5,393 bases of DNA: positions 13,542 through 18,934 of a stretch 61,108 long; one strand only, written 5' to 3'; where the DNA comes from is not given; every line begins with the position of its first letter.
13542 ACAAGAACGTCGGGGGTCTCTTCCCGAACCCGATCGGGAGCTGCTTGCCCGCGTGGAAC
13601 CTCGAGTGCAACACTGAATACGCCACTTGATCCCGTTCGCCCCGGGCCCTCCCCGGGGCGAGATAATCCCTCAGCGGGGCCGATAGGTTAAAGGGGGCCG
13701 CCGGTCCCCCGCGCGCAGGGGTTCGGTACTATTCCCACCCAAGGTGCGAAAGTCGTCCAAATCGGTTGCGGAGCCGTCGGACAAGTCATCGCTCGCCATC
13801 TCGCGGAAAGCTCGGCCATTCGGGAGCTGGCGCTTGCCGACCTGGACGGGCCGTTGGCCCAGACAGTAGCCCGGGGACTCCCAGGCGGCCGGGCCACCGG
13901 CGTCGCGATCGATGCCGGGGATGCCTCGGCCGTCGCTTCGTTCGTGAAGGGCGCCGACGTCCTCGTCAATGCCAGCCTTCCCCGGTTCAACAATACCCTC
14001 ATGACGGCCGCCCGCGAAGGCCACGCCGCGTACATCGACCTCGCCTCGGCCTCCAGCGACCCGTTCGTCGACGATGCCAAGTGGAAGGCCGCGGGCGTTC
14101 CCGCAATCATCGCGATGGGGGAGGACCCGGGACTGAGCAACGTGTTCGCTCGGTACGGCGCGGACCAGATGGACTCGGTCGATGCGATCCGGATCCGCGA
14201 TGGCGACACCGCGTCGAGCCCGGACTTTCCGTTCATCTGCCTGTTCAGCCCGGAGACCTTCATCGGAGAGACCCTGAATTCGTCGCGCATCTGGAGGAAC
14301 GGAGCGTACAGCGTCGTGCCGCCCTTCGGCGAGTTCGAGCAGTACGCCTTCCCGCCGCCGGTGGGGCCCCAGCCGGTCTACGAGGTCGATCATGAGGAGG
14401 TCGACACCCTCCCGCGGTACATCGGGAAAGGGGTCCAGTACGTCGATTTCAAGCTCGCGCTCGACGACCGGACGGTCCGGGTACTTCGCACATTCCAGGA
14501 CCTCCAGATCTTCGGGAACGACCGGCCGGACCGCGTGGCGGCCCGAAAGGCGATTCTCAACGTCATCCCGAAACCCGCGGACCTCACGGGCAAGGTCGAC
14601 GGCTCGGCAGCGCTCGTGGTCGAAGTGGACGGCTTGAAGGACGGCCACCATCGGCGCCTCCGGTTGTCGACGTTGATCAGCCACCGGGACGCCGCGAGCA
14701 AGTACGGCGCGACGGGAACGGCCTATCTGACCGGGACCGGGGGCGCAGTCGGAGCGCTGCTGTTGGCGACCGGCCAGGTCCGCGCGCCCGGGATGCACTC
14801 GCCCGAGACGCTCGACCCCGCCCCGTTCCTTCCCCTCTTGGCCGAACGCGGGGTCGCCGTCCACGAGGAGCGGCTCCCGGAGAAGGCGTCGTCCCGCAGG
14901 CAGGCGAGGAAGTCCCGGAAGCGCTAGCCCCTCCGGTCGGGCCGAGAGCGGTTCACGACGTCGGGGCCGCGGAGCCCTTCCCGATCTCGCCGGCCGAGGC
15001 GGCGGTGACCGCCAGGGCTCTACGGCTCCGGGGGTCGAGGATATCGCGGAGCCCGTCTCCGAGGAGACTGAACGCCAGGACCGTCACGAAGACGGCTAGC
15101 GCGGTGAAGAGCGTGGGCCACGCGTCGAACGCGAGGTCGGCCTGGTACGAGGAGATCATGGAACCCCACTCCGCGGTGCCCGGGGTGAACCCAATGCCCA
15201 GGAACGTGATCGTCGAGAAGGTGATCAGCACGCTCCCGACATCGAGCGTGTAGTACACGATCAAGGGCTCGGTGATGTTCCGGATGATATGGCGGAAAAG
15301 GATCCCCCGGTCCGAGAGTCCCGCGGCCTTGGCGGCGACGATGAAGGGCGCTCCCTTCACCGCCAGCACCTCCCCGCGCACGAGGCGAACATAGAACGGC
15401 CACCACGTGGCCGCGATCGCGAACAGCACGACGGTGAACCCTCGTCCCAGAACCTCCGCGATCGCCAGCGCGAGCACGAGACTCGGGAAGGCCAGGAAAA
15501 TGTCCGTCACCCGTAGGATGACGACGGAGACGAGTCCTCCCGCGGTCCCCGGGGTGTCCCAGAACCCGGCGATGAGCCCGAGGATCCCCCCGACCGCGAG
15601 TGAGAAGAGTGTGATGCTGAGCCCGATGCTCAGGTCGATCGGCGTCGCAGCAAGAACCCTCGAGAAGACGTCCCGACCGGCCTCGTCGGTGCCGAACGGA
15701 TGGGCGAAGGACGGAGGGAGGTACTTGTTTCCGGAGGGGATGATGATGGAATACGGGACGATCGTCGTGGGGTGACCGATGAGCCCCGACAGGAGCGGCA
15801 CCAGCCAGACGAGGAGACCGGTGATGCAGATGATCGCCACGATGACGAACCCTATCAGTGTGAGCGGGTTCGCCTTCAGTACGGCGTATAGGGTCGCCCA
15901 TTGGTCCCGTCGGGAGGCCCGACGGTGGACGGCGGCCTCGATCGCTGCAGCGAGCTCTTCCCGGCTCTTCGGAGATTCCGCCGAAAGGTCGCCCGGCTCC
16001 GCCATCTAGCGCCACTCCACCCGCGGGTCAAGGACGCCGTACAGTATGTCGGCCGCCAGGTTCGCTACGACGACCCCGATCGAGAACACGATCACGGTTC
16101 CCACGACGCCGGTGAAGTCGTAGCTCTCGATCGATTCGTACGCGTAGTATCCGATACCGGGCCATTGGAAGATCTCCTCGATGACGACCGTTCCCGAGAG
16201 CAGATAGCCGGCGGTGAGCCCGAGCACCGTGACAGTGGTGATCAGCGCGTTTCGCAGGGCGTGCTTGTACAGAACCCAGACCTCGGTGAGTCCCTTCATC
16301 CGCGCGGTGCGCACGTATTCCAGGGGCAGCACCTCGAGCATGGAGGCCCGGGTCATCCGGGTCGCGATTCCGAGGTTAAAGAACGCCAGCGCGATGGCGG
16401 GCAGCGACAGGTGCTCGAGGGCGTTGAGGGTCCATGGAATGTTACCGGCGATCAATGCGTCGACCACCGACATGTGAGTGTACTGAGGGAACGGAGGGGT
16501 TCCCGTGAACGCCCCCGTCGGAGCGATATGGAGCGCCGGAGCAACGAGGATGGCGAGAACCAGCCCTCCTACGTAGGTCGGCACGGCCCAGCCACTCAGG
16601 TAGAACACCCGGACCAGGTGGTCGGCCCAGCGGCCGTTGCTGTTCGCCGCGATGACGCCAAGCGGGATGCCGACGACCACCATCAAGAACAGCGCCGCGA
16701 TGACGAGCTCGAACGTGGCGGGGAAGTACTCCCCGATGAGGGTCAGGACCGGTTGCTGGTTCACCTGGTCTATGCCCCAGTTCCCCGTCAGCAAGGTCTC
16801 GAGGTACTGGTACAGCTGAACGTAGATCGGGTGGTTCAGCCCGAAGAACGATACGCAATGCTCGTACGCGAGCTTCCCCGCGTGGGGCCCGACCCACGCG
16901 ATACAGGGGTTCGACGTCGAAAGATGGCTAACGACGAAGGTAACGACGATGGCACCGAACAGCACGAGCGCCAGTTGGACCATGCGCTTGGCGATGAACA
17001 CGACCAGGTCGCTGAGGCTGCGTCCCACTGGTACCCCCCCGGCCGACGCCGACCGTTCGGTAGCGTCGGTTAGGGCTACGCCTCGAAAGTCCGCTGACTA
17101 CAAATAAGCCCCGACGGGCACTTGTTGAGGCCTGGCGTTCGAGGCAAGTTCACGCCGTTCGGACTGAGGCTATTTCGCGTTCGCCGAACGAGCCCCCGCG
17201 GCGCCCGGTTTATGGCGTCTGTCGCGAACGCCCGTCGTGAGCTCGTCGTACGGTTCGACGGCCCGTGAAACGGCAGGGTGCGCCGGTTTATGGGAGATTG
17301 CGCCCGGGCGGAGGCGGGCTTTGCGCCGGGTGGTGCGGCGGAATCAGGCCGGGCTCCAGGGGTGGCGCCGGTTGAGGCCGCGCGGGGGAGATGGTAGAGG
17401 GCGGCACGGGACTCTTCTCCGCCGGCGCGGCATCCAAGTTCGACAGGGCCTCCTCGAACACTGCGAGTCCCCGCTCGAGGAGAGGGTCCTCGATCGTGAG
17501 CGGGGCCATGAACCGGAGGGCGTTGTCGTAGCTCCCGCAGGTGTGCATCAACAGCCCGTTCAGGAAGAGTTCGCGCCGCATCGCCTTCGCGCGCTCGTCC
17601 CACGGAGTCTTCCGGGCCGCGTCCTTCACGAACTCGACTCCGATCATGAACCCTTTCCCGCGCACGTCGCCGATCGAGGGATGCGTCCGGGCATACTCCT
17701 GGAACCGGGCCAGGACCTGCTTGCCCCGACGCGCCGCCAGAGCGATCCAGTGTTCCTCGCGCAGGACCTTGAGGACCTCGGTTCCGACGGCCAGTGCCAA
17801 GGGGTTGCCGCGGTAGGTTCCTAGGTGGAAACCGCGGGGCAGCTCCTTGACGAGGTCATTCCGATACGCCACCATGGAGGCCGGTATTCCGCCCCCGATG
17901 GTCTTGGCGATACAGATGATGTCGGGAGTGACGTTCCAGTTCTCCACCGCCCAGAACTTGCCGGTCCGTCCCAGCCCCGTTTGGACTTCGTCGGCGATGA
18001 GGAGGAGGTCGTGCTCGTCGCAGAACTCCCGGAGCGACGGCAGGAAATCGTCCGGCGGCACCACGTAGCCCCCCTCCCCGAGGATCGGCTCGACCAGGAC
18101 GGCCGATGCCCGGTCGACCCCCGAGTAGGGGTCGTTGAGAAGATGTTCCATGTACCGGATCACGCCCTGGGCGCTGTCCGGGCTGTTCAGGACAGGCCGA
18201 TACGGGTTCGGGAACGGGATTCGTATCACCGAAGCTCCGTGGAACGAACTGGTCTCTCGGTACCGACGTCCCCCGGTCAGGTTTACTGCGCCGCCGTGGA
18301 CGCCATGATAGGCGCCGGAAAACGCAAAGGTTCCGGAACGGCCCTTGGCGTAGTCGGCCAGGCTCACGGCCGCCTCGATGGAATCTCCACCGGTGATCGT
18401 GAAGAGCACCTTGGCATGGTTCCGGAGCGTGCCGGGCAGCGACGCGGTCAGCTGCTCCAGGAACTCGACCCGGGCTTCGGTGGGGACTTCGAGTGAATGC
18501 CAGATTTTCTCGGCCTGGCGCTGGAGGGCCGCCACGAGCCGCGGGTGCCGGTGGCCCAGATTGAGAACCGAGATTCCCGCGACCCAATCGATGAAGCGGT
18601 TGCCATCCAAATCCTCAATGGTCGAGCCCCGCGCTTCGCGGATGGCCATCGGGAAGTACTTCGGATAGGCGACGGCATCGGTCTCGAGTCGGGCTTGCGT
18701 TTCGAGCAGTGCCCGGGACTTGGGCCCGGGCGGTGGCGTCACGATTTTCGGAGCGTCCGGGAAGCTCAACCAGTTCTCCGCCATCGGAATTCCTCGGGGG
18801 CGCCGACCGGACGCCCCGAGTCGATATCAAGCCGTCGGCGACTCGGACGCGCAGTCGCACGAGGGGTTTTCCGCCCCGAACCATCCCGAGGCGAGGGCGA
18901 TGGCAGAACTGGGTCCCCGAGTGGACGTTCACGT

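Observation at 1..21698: Paralogue-rich amine/polyamine-type catabolic island in an archaeon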

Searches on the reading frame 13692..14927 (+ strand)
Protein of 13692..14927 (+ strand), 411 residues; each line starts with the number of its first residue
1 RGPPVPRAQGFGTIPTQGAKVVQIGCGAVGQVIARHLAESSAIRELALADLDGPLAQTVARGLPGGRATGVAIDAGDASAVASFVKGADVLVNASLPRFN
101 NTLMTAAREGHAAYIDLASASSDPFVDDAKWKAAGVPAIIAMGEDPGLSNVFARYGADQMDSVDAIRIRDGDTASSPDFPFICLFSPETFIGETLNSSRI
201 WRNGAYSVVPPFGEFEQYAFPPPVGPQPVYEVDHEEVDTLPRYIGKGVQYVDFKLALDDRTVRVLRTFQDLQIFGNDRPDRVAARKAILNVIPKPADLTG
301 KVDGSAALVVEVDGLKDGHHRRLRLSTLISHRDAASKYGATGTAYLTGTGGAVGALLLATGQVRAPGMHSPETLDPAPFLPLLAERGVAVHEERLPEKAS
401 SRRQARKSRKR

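Call 5: search_protein_families(library=ncbifam, proteins=[window:13854-14927:+], max_evalue=0.01)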
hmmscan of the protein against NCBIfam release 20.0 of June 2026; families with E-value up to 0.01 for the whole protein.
window:13854-14927:+ (357 aa): 1 family
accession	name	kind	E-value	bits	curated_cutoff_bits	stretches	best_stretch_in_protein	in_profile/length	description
NF043000.1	carsnrspmd_synth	equivalog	1.1e-28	100.6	800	1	17-336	62-398/405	carboxynorspermidine synthase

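Call 6: search_protein_families(library=pfam, proteins=[window:13854-14927:+], max_evalue=1)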
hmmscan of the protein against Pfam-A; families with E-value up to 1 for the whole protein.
window:13854-14927:+ (357 aa): 2 families
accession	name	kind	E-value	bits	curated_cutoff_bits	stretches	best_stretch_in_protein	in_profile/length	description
PF16653.10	Sacchrp_dh_C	-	1.1e-20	75.3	31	1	89-334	1-265/265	Saccharopine dehydrogenase C-terminal domain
PF03435.24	Sacchrp_dh_NADP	-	2.4e-09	38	25.1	1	4-85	38-129/129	Saccharopine dehydrogenase NADP binding domain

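Call 31: search_solved_structures(query=window:13692-14927:+, max_evalue=0.001)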
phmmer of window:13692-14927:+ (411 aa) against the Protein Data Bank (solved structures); distinct sequences matched with E-value up to 0.001: 5.
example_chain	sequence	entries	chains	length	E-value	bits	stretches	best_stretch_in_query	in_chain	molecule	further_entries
4ina_A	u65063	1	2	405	3.2e-35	125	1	19-389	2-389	saccharopine dehydrogenase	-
8deb_A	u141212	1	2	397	1.8e-34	122.5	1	20-392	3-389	Carboxyspermidine dehydrogenase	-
4rl6_A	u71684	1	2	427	6e-31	110.9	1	127-388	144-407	Saccharopine dehydrogenase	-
8h4z_A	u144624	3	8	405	8.7e-23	84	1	20-388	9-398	Saccharopine dehydrogenase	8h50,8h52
3abi_A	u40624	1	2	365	0.0002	23.6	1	19-217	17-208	Putative uncharacterized protein PH1688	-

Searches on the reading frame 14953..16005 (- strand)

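Call 4: search_protein_families(library=pfam, proteins=[window:14953-16005:-])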
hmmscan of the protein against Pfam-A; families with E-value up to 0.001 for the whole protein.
window:14953-16005:- (350 aa): 1 family
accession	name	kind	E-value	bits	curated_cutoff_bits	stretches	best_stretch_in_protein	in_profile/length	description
PF00528.27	BPD_transp_1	-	1e-27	97.5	26.4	1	140-328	2-183/184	Binding-protein-dependent transport system inner membrane component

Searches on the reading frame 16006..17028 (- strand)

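Call 4: search_protein_families(library=pfam, proteins=[window:16006-17028:-])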
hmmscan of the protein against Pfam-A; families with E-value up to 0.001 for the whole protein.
window:16006-17028:- (340 aa): 2 families
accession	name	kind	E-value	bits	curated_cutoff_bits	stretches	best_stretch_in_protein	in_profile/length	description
PF00528.27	BPD_transp_1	-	6.7e-41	140.5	26.4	1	120-338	1-183/184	Binding-protein-dependent transport system inner membrane component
PF19300.4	BPD_transp_1_N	-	2.8e-05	24.7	23.8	1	10-83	3-76/114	Binding-prot-dependent transport system membrane comp, N-term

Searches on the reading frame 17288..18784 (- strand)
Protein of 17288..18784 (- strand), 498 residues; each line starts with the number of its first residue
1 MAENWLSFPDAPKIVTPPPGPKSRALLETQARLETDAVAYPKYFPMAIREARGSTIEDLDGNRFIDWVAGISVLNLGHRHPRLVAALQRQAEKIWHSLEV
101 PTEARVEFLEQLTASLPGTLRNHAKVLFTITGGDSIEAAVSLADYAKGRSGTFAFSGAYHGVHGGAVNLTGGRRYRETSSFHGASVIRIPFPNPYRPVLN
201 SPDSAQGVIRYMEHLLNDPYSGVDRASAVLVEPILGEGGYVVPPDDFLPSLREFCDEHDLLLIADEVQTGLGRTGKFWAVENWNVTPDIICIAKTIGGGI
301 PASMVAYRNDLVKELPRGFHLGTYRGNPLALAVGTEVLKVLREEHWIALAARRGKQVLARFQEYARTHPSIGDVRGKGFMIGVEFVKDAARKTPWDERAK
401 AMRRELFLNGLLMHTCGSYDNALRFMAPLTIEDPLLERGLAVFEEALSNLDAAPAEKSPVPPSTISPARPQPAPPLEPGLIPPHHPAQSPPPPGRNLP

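Call 4: search_protein_families(library=pfam, proteins=[window:17288-18784:-])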
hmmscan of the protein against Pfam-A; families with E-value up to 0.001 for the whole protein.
window:17288-18784:- (498 aa): 1 family
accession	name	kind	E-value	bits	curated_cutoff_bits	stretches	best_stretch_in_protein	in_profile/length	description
PF00202.27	Aminotran_3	-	2.8e-99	333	30.5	1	44-447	9-403/403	Aminotransferase class-III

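Call 33: search_solved_structures(query=window:17288-18784:-, max_evalue=1e-50)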
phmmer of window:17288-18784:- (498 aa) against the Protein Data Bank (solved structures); distinct sequences matched with E-value up to 1e-50: 44.
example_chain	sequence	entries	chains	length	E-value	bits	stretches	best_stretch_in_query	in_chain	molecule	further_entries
9wqz_A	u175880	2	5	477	4.1e-77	263.4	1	10-454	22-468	Alanine/serine racemase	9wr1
7vno_A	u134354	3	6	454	1.4e-76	261.7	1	17-448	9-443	454aa long hypothetical 4-aminobutyrate aminotransferase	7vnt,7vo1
6wj8_A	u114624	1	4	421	2.1e-74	254.5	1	48-446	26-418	4-aminobutyrate aminotransferase PuuE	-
1sf2_A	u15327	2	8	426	3.2e-74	253.9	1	44-446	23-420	4-aminobutyrate aminotransferase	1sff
7jh3_A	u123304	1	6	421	3.6e-74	253.7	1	49-448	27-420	4-aminobutyrate aminotransferase PuuE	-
1szu_A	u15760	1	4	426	1.1e-73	252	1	44-446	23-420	4-aminobutyrate aminotransferase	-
1szk_A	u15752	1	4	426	1.6e-73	251.6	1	44-446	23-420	4-aminobutyrate aminotransferase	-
1szs_A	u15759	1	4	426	3e-73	250.7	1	44-446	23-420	4-aminobutyrate aminotransferase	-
9wrf_A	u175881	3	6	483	2.1e-72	247.9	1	42-449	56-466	Broad substrate specificity amino-acid racemase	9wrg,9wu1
4atp_A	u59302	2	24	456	2.1e-72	247.8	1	18-447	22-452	4-AMINOBUTYRATE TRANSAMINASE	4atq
3q8n_A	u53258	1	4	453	1.1e-70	242.2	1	12-444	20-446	4-aminobutyrate transaminase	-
3oks_A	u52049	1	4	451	1.1e-69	238.9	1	7-448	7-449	4-aminobutyrate transaminase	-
4ffc_A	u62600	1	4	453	6.6e-69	236.3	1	13-445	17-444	4-aminobutyrate aminotransferase (GabT)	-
6wop_A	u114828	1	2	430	7.6e-68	232.8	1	49-456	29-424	4-aminobutyrate transaminase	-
3r4t_A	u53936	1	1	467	1.4e-67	232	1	11-446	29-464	4-aminobutyrate aminotransferase GabT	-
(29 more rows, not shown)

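Call 38: search_protein_families(library=ncbifam, proteins=[window:17288-18784:-], max_evalue=1e-10)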
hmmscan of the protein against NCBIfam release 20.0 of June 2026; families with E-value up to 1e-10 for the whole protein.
window:17288-18784:- (498 aa): 69 families (the best 25 are shown)
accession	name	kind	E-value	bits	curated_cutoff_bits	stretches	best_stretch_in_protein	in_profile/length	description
NF004426.0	PRK05769.1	equivalog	8e-116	387.4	552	1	10-449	4-439/441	acetyl ornithine aminotransferase family protein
NF005393.0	PRK06938.1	subfamily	6.5e-104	347.9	671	1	22-449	27-464/469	diaminobutyrate--2-oxoglutarate transaminase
NF005993.0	PRK08117.1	subfamily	2.4e-101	339.4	574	1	42-450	22-430/433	aspartate aminotransferase family protein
TIGR00709.1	dat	subfamily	3.5e-96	322.5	401.6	1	27-449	4-435/442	diaminobutyrate--2-oxoglutarate transaminase family protein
TIGR00700.1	GABAtrnsam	equivalog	4.2e-92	308.9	506.65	1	47-448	18-419/420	4-aminobutyrate--2-oxoglutarate transaminase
NF005692.0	PRK07495.1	equivalog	8.5e-92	308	724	1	50-450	28-422/425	4-aminobutyrate--2-oxoglutarate transaminase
NF004714.0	PRK06058.1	subfamily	1.1e-91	307.8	639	1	7-449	7-446/447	4-aminobutyrate--2-oxoglutarate transaminase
NF006733.0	PRK09264.1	subfamily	2.3e-90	303.2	438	1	29-450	6-417/425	diaminobutyrate--2-oxoglutarate transaminase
NF005386.0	PRK06931.1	equivalog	8.3e-90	301.6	753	1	24-449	20-454/461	diaminobutyrate--2-oxoglutarate transaminase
NF005985.0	PRK08088.1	equivalog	1.4e-85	287.6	713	1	42-449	21-423/426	4-aminobutyrate--2-oxoglutarate transaminase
NF006228.0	PRK08360.1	equivalog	3e-85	286.5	608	1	41-452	20-429/443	aspartate aminotransferase family protein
TIGR02407.1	ectoine_ectB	equivalog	6.9e-85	285.1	552.2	1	32-448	5-411/412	diaminobutyrate--2-oxoglutarate transaminase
NF005272.0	PRK06777.1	equivalog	1.3e-83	281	725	1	49-447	27-419/421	4-aminobutyrate--2-oxoglutarate transaminase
NF005376.0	PRK06918.1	equivalog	1e-81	274.7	676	1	21-449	15-443/451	4-aminobutyrate--2-oxoglutarate transaminase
NF004171.0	PRK05639.1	equivalog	1.4e-80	271.4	639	1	10-450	2-444/457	alanine/serine racemase family protein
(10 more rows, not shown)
